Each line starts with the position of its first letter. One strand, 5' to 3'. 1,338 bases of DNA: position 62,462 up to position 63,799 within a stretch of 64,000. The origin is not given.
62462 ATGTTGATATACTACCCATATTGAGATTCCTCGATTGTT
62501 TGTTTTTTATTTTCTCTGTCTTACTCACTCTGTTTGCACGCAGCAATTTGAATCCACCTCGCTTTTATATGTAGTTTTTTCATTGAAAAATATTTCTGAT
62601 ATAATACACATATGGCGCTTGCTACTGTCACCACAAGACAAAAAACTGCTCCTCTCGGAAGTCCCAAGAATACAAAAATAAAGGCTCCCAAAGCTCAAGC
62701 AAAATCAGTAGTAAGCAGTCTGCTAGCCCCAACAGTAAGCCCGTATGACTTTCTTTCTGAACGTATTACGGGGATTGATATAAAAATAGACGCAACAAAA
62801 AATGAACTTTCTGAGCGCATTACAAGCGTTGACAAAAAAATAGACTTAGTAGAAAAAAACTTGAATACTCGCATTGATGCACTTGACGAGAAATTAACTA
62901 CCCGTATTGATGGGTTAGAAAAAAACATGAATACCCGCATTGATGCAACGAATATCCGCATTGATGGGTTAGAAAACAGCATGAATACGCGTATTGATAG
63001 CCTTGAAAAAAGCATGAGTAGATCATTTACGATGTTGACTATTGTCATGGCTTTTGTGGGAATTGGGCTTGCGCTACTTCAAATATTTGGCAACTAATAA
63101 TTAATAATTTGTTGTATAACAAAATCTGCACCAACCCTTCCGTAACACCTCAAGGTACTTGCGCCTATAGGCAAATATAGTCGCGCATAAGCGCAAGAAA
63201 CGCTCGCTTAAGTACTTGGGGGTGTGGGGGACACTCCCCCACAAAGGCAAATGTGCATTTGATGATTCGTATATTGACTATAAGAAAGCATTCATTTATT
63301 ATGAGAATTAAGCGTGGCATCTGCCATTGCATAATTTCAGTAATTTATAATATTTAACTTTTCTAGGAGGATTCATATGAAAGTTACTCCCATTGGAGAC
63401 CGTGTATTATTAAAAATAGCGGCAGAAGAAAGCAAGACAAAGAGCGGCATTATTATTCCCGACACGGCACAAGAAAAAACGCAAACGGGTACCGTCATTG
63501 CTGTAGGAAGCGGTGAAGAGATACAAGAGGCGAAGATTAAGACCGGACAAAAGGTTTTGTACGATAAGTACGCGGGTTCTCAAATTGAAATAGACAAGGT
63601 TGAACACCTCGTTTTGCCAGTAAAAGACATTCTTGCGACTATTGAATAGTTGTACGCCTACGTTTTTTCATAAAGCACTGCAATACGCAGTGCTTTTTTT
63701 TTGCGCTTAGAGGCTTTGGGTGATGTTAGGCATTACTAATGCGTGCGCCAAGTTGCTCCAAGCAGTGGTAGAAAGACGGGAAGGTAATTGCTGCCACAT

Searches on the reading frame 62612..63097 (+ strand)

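Call 39: search_protein_families(library=pfam, proteins=[window:62612-63097:+], max_evalue=0.01)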
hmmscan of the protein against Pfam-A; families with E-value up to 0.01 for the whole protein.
window:62612-63097:+ (161 aa): 8 families
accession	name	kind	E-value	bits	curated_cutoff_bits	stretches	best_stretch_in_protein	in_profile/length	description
PF06825.17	HSBP1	-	2.7e-07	30.7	28.6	1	93-125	12-44/51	Heat shock factor binding protein 1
PF02524.19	KID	-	1.4e-05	24.8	20.8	0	76-85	1-10/11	KID repeat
PF04513.17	Baculo_PEP_C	-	7.9e-05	23.2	38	1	51-115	39-104/140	Baculovirus polyhedron envelope protein, PEP, C terminus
PF23831.1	DUF7201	-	0.00014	22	27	0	91-149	60-114/142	Coiled-coil region of unknown function (DUF7201)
PF07889.17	DUF1664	-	0.00016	22.2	34.6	1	48-125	46-118/124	Protein of unknown function (DUF1664)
PF17072.10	Spike_torovirin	-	0.00041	18.9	35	1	62-131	878-946/1272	Torovirinae spike glycoprotein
PF07195.17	FliD_C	-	0.0023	17.9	25.4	0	52-96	181-225/236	Flagellar hook-associated protein 2 C-terminus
PF01442.23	Apolipoprotein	-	0.0029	17.8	90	1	70-129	28-91/190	Apolipoprotein A1/A4/E domain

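Call 67: search_protein_families(library=ncbifam, proteins=[window:62612-63097:+], max_evalue=0.01)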
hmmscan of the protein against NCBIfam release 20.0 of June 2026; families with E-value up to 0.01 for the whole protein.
window:62612-63097:+ (161 aa): 6 families
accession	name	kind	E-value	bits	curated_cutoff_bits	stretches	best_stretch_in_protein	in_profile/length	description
NF033481.2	auto_Ata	exception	6.3e-05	20.4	2500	1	49-131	785-867/1862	trimeric autotransporter adhesin Ata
NF047516.1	LA_3659_fam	equivalog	0.0026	17.4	36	1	65-136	124-199/221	LA_3659 family protein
NF047514.1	SpiroCoCo_N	equivalog_domain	0.0026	17.4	75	1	65-136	124-199/221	SpiroCoCo family coiled-coil protein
NF033928.1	alph_xenorhab_A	subfamily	0.0053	16.1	125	1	28-152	121-228/339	alpha-xenorhabdolysin family binary toxin subunit A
NF041922.1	DLP_LeoA_gen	subfamily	0.0057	15.7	325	1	27-131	265-367/532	LeoA/HP0731 family dynamin-like GTPase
TIGR04527.1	mycoplas_twoTM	subfamily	0.0078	15.9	125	0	57-156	103-200/248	MG_279/MG_280 family protein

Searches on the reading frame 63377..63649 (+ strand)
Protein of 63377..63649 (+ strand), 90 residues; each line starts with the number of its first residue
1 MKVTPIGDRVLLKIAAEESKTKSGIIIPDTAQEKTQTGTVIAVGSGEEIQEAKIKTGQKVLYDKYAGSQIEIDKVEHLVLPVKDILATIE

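Call 66: find_encoding_contigs(protein=window:63377-63649:+, flank=10000, max_places=6)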
Protein window:63377-63649:+ (90 aa): no gene with exactly this product is on record in the collection.
